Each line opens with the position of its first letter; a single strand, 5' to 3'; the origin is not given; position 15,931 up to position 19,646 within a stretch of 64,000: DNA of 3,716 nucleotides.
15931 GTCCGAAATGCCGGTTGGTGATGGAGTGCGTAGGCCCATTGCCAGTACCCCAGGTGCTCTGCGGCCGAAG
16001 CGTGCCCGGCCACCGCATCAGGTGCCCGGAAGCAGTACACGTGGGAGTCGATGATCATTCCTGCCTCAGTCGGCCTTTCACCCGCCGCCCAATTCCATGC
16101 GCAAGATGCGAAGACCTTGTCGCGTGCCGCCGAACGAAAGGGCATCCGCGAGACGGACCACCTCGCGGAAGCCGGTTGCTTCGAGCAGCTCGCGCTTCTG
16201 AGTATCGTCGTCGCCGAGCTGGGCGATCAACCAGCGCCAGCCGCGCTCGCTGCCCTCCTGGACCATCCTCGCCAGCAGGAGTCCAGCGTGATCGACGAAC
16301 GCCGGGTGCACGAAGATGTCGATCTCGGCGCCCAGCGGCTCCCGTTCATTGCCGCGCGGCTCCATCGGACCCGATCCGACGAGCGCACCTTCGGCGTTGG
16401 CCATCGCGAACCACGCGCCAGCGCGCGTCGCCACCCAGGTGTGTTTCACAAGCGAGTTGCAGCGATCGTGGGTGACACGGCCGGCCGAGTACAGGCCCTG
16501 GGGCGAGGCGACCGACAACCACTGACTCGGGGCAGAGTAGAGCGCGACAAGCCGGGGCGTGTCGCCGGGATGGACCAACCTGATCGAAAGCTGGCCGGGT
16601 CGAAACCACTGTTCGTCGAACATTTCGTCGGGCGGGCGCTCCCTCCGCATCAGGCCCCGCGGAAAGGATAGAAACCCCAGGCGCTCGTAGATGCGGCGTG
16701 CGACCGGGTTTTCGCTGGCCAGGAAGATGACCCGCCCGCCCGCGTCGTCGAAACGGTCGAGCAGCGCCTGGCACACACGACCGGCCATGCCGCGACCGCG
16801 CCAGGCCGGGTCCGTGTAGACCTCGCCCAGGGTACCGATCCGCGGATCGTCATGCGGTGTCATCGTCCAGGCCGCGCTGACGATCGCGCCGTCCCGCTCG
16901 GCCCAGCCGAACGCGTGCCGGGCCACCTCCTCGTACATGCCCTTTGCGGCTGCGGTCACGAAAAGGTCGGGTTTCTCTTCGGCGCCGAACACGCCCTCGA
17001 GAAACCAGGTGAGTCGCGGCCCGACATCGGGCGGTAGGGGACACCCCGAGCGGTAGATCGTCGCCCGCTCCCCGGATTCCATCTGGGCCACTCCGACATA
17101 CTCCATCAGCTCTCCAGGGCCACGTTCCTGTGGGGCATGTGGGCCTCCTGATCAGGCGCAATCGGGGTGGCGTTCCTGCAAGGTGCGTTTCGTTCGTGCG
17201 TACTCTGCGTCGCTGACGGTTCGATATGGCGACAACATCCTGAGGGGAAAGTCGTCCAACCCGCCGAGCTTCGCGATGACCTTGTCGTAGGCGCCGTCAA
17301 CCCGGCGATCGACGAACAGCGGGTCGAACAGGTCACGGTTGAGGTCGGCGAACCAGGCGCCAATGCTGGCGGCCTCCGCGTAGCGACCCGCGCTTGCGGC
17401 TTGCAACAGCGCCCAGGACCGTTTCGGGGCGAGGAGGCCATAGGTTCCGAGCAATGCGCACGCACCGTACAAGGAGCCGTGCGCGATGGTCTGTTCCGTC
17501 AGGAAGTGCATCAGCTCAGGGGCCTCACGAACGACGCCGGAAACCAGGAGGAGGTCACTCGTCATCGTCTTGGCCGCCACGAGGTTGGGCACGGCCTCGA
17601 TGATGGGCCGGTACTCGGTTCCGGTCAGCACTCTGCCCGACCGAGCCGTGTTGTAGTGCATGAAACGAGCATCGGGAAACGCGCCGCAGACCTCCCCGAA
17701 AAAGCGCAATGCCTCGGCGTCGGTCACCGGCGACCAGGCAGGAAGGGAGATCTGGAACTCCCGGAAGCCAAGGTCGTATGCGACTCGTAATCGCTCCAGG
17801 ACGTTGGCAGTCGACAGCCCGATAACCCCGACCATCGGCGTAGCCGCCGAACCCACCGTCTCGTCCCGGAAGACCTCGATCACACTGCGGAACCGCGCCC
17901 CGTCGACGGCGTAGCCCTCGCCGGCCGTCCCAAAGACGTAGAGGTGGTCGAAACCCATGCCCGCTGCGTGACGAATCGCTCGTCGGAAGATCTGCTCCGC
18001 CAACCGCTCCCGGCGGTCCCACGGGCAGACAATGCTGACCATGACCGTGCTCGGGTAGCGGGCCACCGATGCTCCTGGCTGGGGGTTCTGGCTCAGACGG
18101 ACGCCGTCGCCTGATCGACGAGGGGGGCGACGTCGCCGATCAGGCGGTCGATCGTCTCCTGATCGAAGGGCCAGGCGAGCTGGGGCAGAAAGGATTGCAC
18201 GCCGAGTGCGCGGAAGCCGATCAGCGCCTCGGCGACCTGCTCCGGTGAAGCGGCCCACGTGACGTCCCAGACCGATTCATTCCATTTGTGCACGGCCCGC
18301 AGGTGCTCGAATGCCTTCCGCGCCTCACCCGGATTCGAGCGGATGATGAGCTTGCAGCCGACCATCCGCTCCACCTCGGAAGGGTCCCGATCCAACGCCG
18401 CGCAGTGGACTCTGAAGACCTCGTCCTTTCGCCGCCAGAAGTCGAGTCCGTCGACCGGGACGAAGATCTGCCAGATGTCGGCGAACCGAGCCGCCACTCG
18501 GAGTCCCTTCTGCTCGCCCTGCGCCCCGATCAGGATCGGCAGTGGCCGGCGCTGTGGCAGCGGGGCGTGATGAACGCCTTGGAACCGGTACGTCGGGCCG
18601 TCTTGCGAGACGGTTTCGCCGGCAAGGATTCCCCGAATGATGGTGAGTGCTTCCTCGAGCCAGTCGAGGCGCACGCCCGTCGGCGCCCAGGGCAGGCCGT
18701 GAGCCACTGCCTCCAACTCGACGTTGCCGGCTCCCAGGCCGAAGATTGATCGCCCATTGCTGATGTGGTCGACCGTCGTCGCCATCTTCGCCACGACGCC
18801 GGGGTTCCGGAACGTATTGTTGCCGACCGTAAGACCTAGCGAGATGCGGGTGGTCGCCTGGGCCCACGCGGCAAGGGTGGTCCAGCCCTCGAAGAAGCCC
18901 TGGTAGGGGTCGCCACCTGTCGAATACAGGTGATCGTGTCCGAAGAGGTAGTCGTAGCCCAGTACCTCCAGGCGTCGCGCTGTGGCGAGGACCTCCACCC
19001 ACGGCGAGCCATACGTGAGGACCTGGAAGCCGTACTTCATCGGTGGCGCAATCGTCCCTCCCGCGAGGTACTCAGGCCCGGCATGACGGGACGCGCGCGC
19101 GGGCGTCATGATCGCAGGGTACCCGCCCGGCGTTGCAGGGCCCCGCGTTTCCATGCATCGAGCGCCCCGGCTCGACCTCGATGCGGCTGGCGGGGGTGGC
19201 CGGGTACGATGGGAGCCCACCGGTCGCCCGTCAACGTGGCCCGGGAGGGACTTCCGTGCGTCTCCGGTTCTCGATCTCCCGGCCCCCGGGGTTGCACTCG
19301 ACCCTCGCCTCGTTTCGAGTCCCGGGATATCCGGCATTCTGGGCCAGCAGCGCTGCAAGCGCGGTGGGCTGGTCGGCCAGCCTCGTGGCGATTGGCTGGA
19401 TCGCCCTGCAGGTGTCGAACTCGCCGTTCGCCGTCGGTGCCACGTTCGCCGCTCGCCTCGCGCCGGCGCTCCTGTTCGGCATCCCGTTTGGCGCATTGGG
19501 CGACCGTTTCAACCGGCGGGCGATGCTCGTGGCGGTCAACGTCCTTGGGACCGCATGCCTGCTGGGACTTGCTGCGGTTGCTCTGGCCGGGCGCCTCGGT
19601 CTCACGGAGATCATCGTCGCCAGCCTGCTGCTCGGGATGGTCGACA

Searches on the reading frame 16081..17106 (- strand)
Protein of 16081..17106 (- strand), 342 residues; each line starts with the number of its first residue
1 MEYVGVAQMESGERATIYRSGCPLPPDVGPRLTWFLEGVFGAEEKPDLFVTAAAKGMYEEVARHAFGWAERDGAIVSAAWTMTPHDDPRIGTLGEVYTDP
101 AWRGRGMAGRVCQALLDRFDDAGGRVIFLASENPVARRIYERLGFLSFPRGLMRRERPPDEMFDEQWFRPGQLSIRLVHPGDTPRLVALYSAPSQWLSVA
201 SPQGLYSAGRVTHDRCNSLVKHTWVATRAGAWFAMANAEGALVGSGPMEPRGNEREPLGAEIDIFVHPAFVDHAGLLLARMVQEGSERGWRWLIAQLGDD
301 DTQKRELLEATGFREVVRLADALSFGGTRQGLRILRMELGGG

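Call 10: search_protein_families(library=pfam, proteins=[window:16081-17106:-])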
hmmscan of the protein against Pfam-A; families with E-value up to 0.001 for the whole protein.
window:16081-17106:- (342 aa): 6 families
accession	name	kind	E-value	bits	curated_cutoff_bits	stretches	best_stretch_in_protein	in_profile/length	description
PF00583.31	Acetyltransf_1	-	6.7e-16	59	20.7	1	58-145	25-116/116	Acetyltransferase (GNAT) family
PF13508.13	Acetyltransf_7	-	7.8e-11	42.7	27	1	68-145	7-82/84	Acetyltransferase (GNAT) domain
PF13302.13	Acetyltransf_3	-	3.6e-10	41.1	25.4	1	62-145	50-137/138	Acetyltransferase (GNAT) domain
PF08445.16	FR47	-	8.1e-09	35.8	22.1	1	88-145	19-77/86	FR47-like protein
PF13673.13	Acetyltransf_10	-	1.1e-06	29.1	23.6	1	55-145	20-107/128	Acetyltransferase (GNAT) domain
PF13527.13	Acetyltransf_9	-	0.00044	20.7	25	0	72-145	49-124/127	Acetyltransferase (GNAT) domain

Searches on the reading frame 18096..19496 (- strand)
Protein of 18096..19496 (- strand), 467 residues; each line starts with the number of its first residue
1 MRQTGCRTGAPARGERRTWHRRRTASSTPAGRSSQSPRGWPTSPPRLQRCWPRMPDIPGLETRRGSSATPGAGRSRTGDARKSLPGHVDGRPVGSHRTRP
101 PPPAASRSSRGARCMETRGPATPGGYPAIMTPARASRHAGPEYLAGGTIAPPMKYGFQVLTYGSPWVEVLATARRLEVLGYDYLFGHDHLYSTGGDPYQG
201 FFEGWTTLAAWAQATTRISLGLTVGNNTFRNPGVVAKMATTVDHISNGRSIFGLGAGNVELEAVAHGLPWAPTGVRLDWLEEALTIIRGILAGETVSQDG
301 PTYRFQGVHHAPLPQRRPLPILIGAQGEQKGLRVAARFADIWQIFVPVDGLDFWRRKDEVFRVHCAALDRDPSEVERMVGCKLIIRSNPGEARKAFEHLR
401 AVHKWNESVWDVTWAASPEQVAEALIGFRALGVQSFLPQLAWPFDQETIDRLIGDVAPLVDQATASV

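Call 9: search_protein_families(library=pfam, proteins=[window:18096-19496:-])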
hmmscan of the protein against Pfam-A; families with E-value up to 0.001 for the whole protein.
window:18096-19496:- (467 aa): 1 family
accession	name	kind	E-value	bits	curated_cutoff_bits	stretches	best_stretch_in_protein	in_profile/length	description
PF00296.26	Bac_luciferase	-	6.4e-45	154.3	27.9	1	161-400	16-245/314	Luciferase-like monooxygenase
